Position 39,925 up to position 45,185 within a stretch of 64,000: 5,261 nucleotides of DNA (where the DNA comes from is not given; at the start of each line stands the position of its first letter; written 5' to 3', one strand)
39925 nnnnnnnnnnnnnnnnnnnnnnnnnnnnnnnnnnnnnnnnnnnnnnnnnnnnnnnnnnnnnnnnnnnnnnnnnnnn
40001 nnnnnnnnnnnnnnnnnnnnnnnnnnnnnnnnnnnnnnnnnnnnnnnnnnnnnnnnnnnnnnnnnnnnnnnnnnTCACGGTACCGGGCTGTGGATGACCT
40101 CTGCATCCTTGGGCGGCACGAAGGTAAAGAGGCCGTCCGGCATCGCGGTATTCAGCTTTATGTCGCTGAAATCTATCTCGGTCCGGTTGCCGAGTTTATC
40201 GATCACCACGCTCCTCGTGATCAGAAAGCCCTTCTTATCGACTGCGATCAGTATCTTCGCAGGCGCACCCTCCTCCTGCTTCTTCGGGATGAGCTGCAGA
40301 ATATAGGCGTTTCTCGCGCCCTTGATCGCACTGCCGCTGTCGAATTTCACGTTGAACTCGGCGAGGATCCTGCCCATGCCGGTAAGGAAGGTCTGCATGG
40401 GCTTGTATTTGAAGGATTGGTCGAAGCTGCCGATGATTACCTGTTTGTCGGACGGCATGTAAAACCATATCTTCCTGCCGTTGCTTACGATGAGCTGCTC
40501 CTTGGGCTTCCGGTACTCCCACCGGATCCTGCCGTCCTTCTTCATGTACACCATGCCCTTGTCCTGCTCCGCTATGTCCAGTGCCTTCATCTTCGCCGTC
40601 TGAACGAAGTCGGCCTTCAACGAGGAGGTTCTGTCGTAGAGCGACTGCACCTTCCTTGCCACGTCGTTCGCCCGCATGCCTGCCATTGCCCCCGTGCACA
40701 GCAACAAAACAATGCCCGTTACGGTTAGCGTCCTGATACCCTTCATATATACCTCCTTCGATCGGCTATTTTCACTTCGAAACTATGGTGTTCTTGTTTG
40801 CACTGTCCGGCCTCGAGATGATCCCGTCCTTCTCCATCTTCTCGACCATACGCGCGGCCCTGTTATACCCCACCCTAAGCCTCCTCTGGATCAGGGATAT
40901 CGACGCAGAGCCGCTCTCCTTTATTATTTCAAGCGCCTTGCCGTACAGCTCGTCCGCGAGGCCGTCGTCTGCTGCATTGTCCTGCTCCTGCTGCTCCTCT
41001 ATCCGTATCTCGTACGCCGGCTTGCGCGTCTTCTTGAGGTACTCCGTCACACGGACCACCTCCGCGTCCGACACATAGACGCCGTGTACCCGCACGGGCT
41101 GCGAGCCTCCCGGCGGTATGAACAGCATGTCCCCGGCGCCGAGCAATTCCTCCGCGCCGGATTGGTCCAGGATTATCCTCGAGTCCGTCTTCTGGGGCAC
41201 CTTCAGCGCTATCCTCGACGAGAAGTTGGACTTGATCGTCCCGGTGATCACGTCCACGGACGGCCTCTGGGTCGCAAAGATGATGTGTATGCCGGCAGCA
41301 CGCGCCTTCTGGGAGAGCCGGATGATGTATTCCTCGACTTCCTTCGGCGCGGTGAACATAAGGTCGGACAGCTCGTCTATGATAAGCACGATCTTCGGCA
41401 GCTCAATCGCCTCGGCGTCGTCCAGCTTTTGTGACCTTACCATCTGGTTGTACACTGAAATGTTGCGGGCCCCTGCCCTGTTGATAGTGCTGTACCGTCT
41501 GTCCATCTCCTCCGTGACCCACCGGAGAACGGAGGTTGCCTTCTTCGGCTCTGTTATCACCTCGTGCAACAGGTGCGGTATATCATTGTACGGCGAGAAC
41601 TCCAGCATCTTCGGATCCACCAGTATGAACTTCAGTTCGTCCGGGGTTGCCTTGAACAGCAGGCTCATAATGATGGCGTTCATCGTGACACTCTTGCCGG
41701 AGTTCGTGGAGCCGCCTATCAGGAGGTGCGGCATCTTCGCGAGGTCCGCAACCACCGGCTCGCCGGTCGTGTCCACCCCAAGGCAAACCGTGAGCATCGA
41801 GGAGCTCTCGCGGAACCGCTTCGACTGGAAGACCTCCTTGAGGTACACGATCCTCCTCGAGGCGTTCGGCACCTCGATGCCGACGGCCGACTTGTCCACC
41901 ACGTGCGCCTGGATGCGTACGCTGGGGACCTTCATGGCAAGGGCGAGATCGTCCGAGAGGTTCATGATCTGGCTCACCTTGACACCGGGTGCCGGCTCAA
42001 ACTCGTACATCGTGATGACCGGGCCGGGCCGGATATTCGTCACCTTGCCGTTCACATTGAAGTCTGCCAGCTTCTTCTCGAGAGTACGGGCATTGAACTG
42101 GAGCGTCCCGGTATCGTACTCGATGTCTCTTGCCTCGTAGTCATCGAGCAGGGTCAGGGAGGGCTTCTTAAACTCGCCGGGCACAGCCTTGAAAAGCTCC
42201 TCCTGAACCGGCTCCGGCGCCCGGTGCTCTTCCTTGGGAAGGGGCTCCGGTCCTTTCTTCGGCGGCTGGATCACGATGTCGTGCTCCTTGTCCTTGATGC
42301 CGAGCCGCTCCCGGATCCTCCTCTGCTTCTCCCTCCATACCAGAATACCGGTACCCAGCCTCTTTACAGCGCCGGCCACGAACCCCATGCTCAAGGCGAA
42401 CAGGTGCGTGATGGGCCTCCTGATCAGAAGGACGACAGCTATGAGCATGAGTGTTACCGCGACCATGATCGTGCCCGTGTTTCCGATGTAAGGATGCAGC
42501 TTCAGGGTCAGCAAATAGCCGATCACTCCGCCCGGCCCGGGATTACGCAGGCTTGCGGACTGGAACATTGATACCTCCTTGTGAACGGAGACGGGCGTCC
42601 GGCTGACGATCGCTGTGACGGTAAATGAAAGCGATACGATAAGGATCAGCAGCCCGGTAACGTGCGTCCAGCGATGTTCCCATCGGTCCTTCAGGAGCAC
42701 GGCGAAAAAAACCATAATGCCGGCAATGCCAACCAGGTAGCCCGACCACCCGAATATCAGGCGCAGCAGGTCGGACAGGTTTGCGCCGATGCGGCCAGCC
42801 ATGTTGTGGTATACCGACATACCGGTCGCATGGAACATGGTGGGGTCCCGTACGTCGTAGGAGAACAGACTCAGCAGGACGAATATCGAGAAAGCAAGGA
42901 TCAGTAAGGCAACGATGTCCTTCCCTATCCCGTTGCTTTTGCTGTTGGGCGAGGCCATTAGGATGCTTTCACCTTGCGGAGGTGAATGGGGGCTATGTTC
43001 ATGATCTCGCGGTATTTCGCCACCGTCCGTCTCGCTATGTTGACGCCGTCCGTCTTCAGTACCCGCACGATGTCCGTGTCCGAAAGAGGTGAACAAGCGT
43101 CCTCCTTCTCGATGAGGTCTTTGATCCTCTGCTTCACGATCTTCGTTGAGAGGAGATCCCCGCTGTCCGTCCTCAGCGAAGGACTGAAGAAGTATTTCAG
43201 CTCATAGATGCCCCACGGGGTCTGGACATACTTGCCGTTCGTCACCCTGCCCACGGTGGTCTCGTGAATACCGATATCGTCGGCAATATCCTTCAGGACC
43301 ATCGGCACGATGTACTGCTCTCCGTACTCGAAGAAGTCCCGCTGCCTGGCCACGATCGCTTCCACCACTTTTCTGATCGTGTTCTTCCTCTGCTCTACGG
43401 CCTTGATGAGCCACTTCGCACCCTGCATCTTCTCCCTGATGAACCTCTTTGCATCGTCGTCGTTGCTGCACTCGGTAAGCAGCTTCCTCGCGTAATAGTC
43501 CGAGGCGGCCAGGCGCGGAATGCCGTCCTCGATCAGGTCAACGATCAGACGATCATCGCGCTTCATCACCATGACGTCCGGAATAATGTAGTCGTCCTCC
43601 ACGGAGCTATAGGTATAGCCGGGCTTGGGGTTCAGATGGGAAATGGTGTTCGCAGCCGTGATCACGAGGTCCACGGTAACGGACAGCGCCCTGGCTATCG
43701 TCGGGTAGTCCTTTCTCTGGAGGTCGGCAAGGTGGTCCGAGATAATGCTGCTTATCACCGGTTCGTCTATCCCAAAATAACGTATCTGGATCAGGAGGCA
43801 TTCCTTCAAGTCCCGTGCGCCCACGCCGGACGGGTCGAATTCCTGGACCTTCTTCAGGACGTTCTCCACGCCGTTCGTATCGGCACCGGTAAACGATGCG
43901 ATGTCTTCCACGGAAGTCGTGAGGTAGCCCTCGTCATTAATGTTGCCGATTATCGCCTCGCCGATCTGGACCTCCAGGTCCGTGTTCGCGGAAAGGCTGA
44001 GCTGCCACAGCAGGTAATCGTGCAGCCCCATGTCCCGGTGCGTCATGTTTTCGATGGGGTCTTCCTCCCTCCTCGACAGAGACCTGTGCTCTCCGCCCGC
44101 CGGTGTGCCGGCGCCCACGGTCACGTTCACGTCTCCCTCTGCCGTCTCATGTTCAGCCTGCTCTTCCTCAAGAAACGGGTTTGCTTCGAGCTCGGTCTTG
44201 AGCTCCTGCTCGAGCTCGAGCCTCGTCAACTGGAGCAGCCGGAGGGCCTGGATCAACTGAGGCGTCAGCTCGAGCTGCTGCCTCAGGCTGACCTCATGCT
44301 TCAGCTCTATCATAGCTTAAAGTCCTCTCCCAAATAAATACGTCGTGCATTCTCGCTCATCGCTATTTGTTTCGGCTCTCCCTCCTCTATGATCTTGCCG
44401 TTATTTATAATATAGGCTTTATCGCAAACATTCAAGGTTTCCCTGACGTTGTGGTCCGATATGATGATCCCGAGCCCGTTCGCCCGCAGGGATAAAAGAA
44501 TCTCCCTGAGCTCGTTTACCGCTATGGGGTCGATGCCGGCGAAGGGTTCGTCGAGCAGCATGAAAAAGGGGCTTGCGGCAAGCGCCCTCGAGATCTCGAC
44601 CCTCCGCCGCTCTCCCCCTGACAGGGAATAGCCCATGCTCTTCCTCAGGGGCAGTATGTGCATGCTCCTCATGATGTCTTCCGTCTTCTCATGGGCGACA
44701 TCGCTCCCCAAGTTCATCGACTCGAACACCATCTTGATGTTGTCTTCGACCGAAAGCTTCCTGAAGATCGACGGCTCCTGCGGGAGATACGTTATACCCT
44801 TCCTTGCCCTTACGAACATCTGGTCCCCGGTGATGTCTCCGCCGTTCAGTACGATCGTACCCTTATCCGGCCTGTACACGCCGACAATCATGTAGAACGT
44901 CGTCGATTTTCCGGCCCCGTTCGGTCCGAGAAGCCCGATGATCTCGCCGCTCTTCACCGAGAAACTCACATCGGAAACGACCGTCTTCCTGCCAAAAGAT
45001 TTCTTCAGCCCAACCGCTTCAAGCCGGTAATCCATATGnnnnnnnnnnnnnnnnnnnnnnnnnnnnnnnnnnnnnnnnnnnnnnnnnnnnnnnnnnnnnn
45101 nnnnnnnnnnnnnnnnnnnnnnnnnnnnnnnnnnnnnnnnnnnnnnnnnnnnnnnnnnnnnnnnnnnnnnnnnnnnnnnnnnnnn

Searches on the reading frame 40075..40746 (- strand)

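Call 46: search_protein_families(library=ncbifam, proteins=[window:40075-40746:-])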
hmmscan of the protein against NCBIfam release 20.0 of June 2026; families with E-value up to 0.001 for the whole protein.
window:40075-40746:- (223 aa): 6 families
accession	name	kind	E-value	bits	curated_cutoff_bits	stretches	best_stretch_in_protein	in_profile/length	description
TIGR00547.2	lolA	equivalog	2.5e-40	138.1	112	1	14-219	5-201/202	outer membrane lipoprotein periplasmic chaperone LolA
NF053544.1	LolA2_flexi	equivalog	8.7e-20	71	125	1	12-208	14-207/208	flexirubin biosynthesis/transport protein LolA2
NF053572.1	LolA1_Flavo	equivalog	2.3e-19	69.9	100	1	11-212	8-203/214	outer membrane lipoprotein periplasmic chaperone LolA1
NF000661.0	PRK00031.1-3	equivalog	1.4e-17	63.9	255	1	14-219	24-224/225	outer membrane lipoprotein chaperone LolA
NF000663.1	PRK00031.2-1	exception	6.9e-16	58.2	120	2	38-112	18-90/168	LolA-like outer membrane lipoprotein chaperone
NF000666.0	PRK00031.2-4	equivalog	4.9e-06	26.5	157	0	42-112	23-91/170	outer membrane lipoprotein chaperone LolA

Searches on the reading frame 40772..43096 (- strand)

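Call 46: search_protein_families(library=ncbifam, proteins=[window:40772-43096:-])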
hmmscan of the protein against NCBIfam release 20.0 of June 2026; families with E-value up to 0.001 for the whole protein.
window:40772-43096:- (774 aa): 6 families
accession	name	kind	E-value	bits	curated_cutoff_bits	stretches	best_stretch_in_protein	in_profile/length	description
NF007615.0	PRK10263.1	equivalog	4.9e-146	488.4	1566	2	312-764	867-1341/1355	DNA translocase FtsK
TIGR03924.1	T7SS_EccC_a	equivalog_domain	8.4e-32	110.7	509.15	1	422-677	414-671/673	type VII secretion protein EccCa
TIGR03928.1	T7_EssCb_Firm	equivalog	3.3e-30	104.5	778.4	1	430-655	441-665/1296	type VII secretion protein EssC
TIGR03925.1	T7SS_EccC_b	equivalog_domain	2.4e-19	69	346.55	2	347-532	260-436/564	type VII secretion protein EccCb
NF041214.1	plasmid_TraB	equivalog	2.5e-11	42.8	800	1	457-645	250-421/639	plasmid transfer protein TraB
TIGR03743.1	SXT_TraD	subfamily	5e-06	25.2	366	0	426-496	143-212/636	conjugative transfer system coupling protein TraD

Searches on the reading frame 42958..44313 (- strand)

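Call 46: search_protein_families(library=ncbifam, proteins=[window:42958-44313:-])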
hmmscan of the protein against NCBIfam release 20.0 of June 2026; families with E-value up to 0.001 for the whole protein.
window:42958-44313:- (451 aa): 7 families
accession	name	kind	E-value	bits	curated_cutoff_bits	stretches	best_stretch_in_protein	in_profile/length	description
TIGR02395.1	rpoN_sigma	equivalog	5e-131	437.7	277.35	1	10-447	1-434/434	RNA polymerase factor sigma-54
NF004595.0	PRK05932.1-2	equivalog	7.7e-130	434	513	2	79-448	107-482/484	RNA polymerase factor sigma-54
NF009118.0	PRK12469.1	subfamily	5.5e-115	385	396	2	76-448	104-480/483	RNA polymerase factor sigma-54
NF004597.0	PRK05932.1-4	equivalog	2e-113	379.4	817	2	67-447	93-474/477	RNA polymerase factor sigma-54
NF004598.0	PRK05932.1-5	equivalog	8.1e-113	377.8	621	2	82-447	131-502/504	RNA polymerase factor sigma-54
NF004596.0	PRK05932.1-3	subfamily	3.1e-112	376.2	499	2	80-443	138-501/515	RNA polymerase factor sigma-54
NF004602.0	PRK05932.2-4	equivalog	3.4e-63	213.9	506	1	4-447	3-409/416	RNA polymerase factor sigma-54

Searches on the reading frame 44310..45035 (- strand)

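Call 46: search_protein_families(library=ncbifam, proteins=[window:44310-45035:-])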
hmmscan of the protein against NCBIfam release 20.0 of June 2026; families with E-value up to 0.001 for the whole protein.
window:44310-45035:- (241 aa): 188 families (the best 25 are shown)
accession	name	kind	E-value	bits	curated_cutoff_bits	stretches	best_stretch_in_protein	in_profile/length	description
TIGR04406.1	LPS_export_lptB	equivalog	3.8e-101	337.4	240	1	5-241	2-239/239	LPS export ABC transporter ATP-binding protein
NF008144.0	PRK10895.1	equivalog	3.1e-89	298.6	381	1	5-241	4-241/241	LPS export ABC transporter ATP-binding protein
TIGR01188.1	drrA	subfamily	1.3e-48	165.9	312.45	1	12-224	1-211/302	daunorubicin resistance ABC transporter, ATP-binding protein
TIGR03410.1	urea_trans_UrtE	equivalog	3.7e-46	157.4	285.8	1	7-227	3-222/230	urea ABC transporter ATP-binding subunit UrtE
TIGR03740.1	galliderm_ABC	subfamily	7.2e-43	146.8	309.75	1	6-222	2-209/223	lantibiotic protection ABC transporter ATP-binding subunit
NF010060.0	PRK13537.1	equivalog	4.7e-42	144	521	1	7-228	18-237/314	nodulation factor ABC transporter ATP-binding protein NodI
NF033858.1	ABC2_perm_RbbA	equivalog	6.2e-42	143.5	1050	1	5-231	267-491/909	ribosome-associated ATPase/putative transporter RbbA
TIGR00968.1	3a0106s01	subfamily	7e-42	143.6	342.75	1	10-226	6-220/237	sulfate ABC transporter ATP-binding protein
TIGR03864.1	PQQ_ABC_ATP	hypoth_equivalog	8.2e-41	140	302.25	1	5-231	2-226/236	ABC transporter, ATP-binding subunit, PQQ-dependent alcohol dehydrogenase system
TIGR03522.1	GldA_ABC_ATP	equivalog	2.6e-39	135.4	402.6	1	7-234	5-229/301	gliding motility-associated ABC transporter ATP-binding subunit GldA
NF008449.1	PRK11300.1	equivalog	4.2e-39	134.3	362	2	117-238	133-255/255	high-affinity branched-chain amino acid ABC transporter ATP-binding protein LivG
NF010059.0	PRK13536.1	equivalog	7e-39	133.5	549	1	5-224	44-261/342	nodulation factor ABC transporter ATP-binding protein NodI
TIGR01186.1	proV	subfamily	1.3e-38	133.1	326.6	1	14-226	3-219/363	betaine/proline/choline family ABC transporter ATP-binding protein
TIGR03265.1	PhnT2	equivalog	9.1e-38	130.4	457.7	1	5-225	5-223/353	putative 2-aminoethylphosphonate ABC transporter ATP-binding protein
TIGR01288.1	nodI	equivalog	1e-37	129.8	424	1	5-224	5-222/303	nodulation factor ABC transporter ATP-binding protein NodI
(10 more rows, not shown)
